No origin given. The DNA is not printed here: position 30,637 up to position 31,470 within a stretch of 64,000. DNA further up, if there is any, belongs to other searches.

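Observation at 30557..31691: MerR-family regulator with a Cys4/His C-terminal cluster as the first, translationally coupled gene of the suf operon, divergent from a cupredoxin gene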

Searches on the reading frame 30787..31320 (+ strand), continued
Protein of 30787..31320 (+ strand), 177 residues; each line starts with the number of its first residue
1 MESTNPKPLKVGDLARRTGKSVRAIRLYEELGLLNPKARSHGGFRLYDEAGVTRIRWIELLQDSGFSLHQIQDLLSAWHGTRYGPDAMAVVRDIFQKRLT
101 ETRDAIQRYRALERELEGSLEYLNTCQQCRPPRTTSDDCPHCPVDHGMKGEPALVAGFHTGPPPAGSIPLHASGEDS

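Call 31: predict_structure(alignment_id=A1)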
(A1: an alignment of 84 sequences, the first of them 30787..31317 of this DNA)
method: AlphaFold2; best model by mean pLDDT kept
length: 177 residues; sequences in the alignment: 84
mean_pLDDT: 92.8   pTM: 0.74
mean pLDDT of the five models: 92.8, 92.0, 91.2, 91.1, 90.5
residues with pLDDT >= 90: 140; 70-90: 32; 50-70: 5; < 50: 0
segments of 3 or more residues with pLDDT < 50: none
pLDDT, mean of each block of 10 residues (from residue 1): 87 98 98 98 98 98 97 96 96 96 97 97 92 84 90 94 77 70
secondary structure, 60 per line:
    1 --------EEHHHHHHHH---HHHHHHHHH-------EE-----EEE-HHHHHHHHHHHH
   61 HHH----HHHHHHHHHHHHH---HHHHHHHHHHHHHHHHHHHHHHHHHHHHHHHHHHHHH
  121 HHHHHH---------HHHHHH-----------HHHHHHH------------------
elements in order: H11-18 H22-30 E45-47 H49-63 H68-80 H84-126 H136-141 H153-159

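Call 40: fold_search(model_id=the predicted structure, library=pdb)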
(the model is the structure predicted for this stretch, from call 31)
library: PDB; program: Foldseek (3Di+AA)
matches with E <= 10: 390; with E <= 0.001: 59
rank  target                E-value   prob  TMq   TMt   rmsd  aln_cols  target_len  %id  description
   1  5d8c_B                3.6e-06  1.00  0.55  0.72   3.2       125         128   19  Crystal structure of HiNmlR, a MerR family regulator lacking the sensor domain, bound to promoter DNA (released 2016-06-29)
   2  6jyw_B                3.6e-06  1.00  0.52  0.66   3.4       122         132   30  Crystal structure of the transcription regulator CadR N81M mutant from P. putida in complex with Cadmium(II) and DNA (released 2020-04-29)
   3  5d8c_A                3.6e-06  1.00  0.54  0.72   3.1       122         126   20  Crystal structure of HiNmlR, a MerR family regulator lacking the sensor domain, bound to promoter DNA (released 2016-06-29)
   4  1r8d_B                4.6e-06  1.00  0.38  0.61   4.8       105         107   28  Crystal Structure of MtaN Bound to DNA (released 2004-08-17)
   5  6jgx_A                4.6e-06  1.00  0.51  0.61   6.0       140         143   24  Crystal structure of the transcriptional regulator CadR from P. putida in complex with Cadmium(II) and DNA (released 2019-09-25)
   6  1r8d_A                4.6e-06  1.00  0.38  0.60   4.8       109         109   28  Crystal Structure of MtaN Bound to DNA (released 2004-08-17)
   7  6jgx_B                4.9e-06  1.00  0.51  0.63   6.0       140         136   24  Crystal structure of the transcriptional regulator CadR from P. putida in complex with Cadmium(II) and DNA (released 2019-09-25)
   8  5e01_B                7.1e-06  1.00  0.55  0.73   3.2       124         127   18  Crystal structure of HiNmlR, a MerR family regulator lacking the sensor domain, bound to palyndromic promoter DNA (released 2016-06-29)
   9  3hh0_A                7.1e-06  1.00  0.47  0.58   4.6       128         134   20  Crystal structure of a transcriptional regulator, MerR family from Bacillus cereus (released 2009-05-26)
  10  6jyw_A                8.5e-06  1.00  0.52  0.63   3.4       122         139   30  Crystal structure of the transcription regulator CadR N81M mutant from P. putida in complex with Cadmium(II) and DNA (released 2020-04-29)
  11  5gpe_D                9.0e-06  1.00  0.48  0.62   4.5       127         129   30  Crystal structure of the transcription regulator PbrR691 from Ralstonia metallidurans CH34 in complex with Lead(II) (released 2016-12-28)
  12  5d90_A                1.2e-05  1.00  0.52  0.69   4.3       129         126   17  Crystal structure of HiNmlR, a MerR family regulator lacking the sensor domain, bound to promoter DNA (released 2016-06-29)
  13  5gpe_C                1.2e-05  1.00  0.48  0.63   4.3       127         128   30  Crystal structure of the transcription regulator PbrR691 from Ralstonia metallidurans CH34 in complex with Lead(II) (released 2016-12-28)
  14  1q06_B                1.4e-05  1.00  0.52  0.69   3.8       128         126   23  Crystal structure of the Ag(I) form of E. coli CueR, a copper efflux regulator (released 2003-09-16)
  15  2vz4_A                1.4e-05  1.00  0.37  0.63   6.5        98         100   30  The N-terminal domain of MerR-like protein TipAL bound to promoter DNA (released 2009-11-17)
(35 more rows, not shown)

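Call 45: find_encoding_contigs(protein=P0165, flank=5000, max_places=2)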
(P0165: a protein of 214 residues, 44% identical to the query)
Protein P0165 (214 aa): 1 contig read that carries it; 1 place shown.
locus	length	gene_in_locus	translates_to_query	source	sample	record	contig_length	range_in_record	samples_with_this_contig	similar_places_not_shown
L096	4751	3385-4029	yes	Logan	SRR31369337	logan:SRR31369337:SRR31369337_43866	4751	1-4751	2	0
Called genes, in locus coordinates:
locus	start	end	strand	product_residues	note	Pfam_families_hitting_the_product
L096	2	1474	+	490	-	?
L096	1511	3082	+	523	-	PF12072:RNase_Y_N, PF01966:HD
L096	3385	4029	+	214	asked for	PF00376:MerR, PF13411:MerR_1, PF09278:MerR-DNA-bind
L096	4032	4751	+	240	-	?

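Call 46: find_encoding_contigs(protein=P0212, flank=5000, max_places=2)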
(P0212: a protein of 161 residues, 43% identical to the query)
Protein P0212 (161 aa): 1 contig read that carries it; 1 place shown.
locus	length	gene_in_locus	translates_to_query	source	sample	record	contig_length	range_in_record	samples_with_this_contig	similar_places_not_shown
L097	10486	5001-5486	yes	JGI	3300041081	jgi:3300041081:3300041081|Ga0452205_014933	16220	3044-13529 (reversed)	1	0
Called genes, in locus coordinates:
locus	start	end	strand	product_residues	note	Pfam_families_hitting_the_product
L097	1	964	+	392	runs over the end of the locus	PF02771:Acyl-CoA_dh_N, PF02770:Acyl-CoA_dh_M, PF00441:Acyl-CoA_dh_1, PF08028:Acyl-CoA_dh_2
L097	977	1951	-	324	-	PF00034:Cytochrom_C (weak)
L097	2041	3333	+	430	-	-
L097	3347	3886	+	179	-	PF13238:AAA_18 (weak)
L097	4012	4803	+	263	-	-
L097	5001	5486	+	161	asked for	PF00376:MerR, PF13411:MerR_1, PF09278:MerR-DNA-bind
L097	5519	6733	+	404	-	PF00266:Aminotran_5, PF01212:Beta_elim_lyase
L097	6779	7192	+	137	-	PF01592:NifU_N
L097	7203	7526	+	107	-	PF01521:Fe-S_biosyn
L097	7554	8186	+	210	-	PF00226:DnaJ (weak), PF07743:HSCB_C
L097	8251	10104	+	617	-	PF00012:HSP70, PF06723:MreB_Mbl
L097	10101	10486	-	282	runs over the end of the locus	PF00082:Peptidase_S8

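Call 47: find_encoding_contigs(protein=P0172, flank=5000, max_places=2)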
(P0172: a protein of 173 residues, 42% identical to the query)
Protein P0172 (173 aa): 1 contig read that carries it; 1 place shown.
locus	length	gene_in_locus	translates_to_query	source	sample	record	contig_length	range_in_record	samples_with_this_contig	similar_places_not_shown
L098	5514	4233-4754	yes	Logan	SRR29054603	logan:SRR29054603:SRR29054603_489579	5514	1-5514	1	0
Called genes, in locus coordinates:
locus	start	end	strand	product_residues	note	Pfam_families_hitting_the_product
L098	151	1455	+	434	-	PF13353:Fer4_12, PF04055:Radical_SAM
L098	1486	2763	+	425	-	PF00775:Dioxygenase_C (faint), PF17210:SdrD_B (faint), PF17802:SpaA (faint), PF13620:CarboxypepD_reg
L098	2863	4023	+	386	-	-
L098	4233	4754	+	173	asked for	PF00376:MerR, PF13411:MerR_1, PF09278:MerR-DNA-bind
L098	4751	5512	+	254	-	?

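Call 48: find_encoding_contigs(protein=P0263, flank=5000, max_places=2)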
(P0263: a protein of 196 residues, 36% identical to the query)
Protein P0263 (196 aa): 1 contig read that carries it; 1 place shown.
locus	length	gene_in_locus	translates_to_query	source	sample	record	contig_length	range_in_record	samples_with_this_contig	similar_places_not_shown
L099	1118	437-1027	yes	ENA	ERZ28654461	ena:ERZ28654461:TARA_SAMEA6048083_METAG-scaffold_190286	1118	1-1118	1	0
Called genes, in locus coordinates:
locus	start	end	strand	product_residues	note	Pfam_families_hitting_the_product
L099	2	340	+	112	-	?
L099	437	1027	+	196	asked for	PF00376:MerR, PF13411:MerR_1, PF09278:MerR-DNA-bind (weak)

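Call 49: search_protein_families(library=pfam, proteins=[L096:4032-4751:+, L098:4751-5512:+, L099:2-340:+, L092:3-317:+, L085:2-1138:+, L093:704-796:+], max_evalue=0.001)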
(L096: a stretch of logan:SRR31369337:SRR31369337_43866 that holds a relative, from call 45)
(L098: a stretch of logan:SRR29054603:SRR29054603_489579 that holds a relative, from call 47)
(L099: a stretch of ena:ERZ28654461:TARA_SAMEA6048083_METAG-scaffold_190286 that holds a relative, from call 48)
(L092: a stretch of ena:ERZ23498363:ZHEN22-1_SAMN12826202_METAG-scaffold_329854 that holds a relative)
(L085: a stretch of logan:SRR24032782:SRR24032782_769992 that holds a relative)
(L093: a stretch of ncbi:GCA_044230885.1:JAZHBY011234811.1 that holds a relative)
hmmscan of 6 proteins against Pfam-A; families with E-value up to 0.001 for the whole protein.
L096:4032-4751:+ (240 aa): 2 families
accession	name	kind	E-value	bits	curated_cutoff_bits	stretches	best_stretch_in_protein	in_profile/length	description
PF00266.25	Aminotran_5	-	3.5e-68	230.7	21.5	1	7-236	1-229/371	Aminotransferase class-V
PF01212.27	Beta_elim_lyase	-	0.0002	21.2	27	1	55-183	38-169/288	Beta-eliminating lyase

L098:4751-5512:+ (254 aa): 4 families
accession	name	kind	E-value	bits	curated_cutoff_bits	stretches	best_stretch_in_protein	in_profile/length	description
PF00266.25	Aminotran_5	-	4.9e-74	250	21.5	1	9-253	1-258/371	Aminotransferase class-V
PF01212.27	Beta_elim_lyase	-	1.7e-07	31.3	27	1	53-188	34-176/288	Beta-eliminating lyase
PF01041.23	DegT_DnrJ_EryC1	-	3.1e-07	30.4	19.8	1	70-190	41-152/360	DegT/DnrJ/EryC1/StrS aminotransferase family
PF01053.26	Cys_Met_Meta_PP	-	1.7e-06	27.3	27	1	56-209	57-198/381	Cys/Met metabolism PLP-dependent enzyme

L099:2-340:+ (112 aa): 0 families

L092:3-317:+ (104 aa): 1 family
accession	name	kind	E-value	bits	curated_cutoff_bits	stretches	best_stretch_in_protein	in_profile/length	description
PF00266.25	Aminotran_5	-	3.1e-28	99.2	21.5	1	2-92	279-371/371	Aminotransferase class-V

L085:2-1138:+ (378 aa): 1 family
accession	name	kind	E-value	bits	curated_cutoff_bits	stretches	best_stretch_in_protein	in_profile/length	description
PF03129.25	HGTP_anticodon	-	2e-21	76.4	21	1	282-368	1-89/94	Anticodon binding domain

L093:704-796:+ (31 aa): 0 families

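Call 56: list_cluster_members(proteins=[P0122, P0129, P0165, P0172, P0206, P0212, P0229, P0263, P0305, P0124])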
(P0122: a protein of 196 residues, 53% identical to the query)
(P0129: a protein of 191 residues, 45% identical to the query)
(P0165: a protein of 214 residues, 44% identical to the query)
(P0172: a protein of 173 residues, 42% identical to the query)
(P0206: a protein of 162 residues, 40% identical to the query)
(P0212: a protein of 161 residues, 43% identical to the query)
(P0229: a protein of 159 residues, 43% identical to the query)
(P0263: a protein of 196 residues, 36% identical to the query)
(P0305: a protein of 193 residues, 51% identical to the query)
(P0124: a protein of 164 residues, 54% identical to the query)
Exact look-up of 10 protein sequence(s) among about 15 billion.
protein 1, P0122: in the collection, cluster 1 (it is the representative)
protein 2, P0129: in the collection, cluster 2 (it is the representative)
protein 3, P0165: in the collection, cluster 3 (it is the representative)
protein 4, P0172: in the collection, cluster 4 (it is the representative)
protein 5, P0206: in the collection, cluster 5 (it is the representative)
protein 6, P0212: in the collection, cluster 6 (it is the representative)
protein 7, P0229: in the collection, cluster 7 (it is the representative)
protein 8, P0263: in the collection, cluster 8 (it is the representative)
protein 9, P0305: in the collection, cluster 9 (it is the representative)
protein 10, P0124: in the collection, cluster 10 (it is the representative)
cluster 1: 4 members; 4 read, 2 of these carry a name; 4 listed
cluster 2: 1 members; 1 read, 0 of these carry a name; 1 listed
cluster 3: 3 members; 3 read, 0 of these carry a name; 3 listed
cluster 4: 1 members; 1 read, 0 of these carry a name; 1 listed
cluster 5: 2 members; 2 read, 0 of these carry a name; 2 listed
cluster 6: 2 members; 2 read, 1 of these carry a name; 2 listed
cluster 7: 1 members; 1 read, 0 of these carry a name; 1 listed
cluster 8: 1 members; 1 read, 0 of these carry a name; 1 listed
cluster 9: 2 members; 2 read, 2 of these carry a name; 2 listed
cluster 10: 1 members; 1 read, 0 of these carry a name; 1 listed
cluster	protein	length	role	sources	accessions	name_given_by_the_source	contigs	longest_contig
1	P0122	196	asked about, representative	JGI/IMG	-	MerR family copper efflux transcriptional regulator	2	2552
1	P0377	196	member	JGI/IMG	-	MerR family copper efflux transcriptional regulator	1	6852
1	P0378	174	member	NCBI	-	-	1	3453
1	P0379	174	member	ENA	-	-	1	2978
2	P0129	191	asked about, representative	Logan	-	-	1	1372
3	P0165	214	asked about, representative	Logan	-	-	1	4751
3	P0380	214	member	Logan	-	-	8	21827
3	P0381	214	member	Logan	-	-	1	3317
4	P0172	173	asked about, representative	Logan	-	-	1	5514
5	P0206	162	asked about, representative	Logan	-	-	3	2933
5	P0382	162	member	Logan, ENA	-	-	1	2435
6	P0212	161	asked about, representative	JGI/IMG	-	DNA-binding transcriptional MerR regulator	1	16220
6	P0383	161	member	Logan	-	-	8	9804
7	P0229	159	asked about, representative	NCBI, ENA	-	-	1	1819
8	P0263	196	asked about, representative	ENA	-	-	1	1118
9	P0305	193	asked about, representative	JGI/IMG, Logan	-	DNA-binding transcriptional MerR regulator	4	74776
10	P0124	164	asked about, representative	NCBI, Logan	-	-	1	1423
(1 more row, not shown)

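Call 60: find_homologous_proteins(query=P0283, max_evalue=1e-20)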
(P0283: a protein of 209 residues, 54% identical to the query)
Query P0283 (209 aa): 1809 proteins with E <= 1e-20 among 2449 candidates; the best 120 are listed.
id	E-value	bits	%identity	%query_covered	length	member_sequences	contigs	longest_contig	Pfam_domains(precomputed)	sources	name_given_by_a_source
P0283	2.1e-134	464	100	100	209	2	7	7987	PF00376.30,PF13411.13,PF09278.18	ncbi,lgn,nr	ncbi:MAG: MerR family transcriptional regulator [Polyangiaceae bacterium]|nr:MerR family transcripti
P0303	8.3e-115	400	87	100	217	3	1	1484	PF00376.30,PF13411.13,PF09278.18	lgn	-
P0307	4.8e-111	388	85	99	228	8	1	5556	PF00376.30,PF13411.13,PF09278.18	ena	-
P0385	3.9e-108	378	84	95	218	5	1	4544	PF00376.30,PF13411.13,PF09278.18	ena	-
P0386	7.3e-102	358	78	95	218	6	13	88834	PF00376.30,PF13411.13,PF09278.18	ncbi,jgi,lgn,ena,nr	ncbi:MAG TPA: MerR family transcriptional regulator [Polyangiaceae bacterium]|jgi:DNA-binding transc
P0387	1.9e-96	340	87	86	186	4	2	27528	PF00376.30,PF13411.13,PF09278.18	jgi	jgi:DNA-binding transcriptional MerR regulator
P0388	1.7e-93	330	73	98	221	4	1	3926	PF00376.30,PF13411.13,PF09278.18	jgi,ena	jgi:DNA-binding transcriptional MerR regulator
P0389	2.9e-92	326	72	100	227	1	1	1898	PF00376.30,PF13411.13,PF09278.18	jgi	jgi:MerR family transcriptional regulator, copper efflux regulator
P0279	2.6e-88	313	71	100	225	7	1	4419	PF00376.30,PF13411.13,PF09278.18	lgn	-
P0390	6.1e-88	312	75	92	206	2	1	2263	PF00376.30,PF13411.13,PF09278.18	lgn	-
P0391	1.5e-87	311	81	83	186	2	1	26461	PF00376.30,PF13411.13,PF09278.18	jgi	jgi:DNA-binding transcriptional MerR regulator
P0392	1.2e-86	308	70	97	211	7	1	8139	PF00376.30,PF13411.13,PF09278.18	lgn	-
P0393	5.6e-86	306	69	94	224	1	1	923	PF00376.30,PF13411.13,PF09278.18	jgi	jgi:MerR family transcriptional regulator, copper efflux regulator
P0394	1.0e-85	305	78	84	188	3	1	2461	PF00376.30,PF13411.13,PF09278.18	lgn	-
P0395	1.1e-85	305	69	98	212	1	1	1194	PF00376.30,PF13411.13,PF09278.18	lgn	-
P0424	4.5e-79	283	71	89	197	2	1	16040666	PF00376.30,PF13411.13,PF09278.18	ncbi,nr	ncbi:transcriptional activator TipA [Minicystis rosea]|nr:transcriptional activator TipA [Minicystis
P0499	1.0e-75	272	65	97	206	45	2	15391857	PF00376.30,PF13411.13,PF09278.18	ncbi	ncbi:MerR family transcriptional regulator [Sorangium sp. So ce118]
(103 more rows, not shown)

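Call 61: find_encoding_contigs(protein=P0499, flank=7000, max_places=2)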
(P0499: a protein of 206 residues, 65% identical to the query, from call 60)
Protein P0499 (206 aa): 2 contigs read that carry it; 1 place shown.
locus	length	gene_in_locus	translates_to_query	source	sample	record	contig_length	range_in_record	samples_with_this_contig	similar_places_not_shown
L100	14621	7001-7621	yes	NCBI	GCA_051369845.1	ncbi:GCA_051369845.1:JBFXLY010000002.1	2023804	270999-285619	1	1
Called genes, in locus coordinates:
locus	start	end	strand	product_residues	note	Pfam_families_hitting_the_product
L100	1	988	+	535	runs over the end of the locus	PF16889:Hepar_II_III_N, PF07940:Hepar_II_III_C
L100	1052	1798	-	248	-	PF13489:Methyltransf_23, PF08241:Methyltransf_11, PF08242:Methyltransf_12 (weak), PF13649:Methyltransf_25, PF13847:Methyltransf_31 (weak)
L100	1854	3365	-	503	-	PF00953:Glycos_transf_4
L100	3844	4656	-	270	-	PF02353:CMAS (weak), PF13489:Methyltransf_23, PF13847:Methyltransf_31, PF08241:Methyltransf_11, PF08242:Methyltransf_12, PF13649:Methyltransf_25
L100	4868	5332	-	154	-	PF25084:LbH_EIF2B (faint), PF25087:GMPPB_C (faint), PF00132:Hexapep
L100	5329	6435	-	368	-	PF00534:Glycos_transf_1, PF13692:Glyco_trans_1_4, PF13524:Glyco_trans_1_2 (weak)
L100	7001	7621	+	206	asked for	PF00376:MerR, PF13411:MerR_1, PF09278:MerR-DNA-bind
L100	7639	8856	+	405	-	PF00266:Aminotran_5, PF01041:DegT_DnrJ_EryC1 (weak)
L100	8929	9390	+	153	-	PF01592:NifU_N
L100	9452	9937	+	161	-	PF01521:Fe-S_biosyn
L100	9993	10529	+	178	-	PF00226:DnaJ (weak), PF07743:HSCB_C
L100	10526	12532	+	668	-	PF00012:HSP70, PF06723:MreB_Mbl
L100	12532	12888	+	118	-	PF00111:Fer2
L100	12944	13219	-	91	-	-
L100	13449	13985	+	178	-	PF13628:DUF4142, PF03713:DUF305 (faint)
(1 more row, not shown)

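Call 62: find_encoding_contigs(protein=P0424, flank=7000, max_places=1)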
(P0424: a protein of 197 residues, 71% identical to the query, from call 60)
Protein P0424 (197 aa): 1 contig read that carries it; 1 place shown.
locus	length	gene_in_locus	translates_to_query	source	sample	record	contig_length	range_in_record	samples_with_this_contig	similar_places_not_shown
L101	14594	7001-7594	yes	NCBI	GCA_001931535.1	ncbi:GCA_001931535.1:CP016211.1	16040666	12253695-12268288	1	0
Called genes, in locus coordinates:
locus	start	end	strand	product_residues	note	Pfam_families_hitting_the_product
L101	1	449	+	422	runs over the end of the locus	PF26766:Choice_anch_L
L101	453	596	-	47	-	-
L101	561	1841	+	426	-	PF26766:Choice_anch_L (weak)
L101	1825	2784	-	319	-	PF21948:LplA-B_cat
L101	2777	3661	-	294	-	PF14025:DUF4241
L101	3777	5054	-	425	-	-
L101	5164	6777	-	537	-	PF05762:VWA_CoxE, PF00092:VWA, PF13519:VWA_2, PF13768:VWA_3, PF16697:Yop-YscD_cpl, PF00498:FHA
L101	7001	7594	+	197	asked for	PF00376:MerR, PF13411:MerR_1, PF09278:MerR-DNA-bind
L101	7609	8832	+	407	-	PF00266:Aminotran_5, PF00155:Aminotran_1_2 (weak)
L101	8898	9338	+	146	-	PF01592:NifU_N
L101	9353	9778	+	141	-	PF01521:Fe-S_biosyn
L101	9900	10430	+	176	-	PF07743:HSCB_C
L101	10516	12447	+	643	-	PF00012:HSP70, PF06723:MreB_Mbl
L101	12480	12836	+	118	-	PF00111:Fer2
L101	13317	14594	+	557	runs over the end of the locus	PF02463:SMC_N (faint), PF00005:ABC_tran, PF13304:AAA_21 (weak)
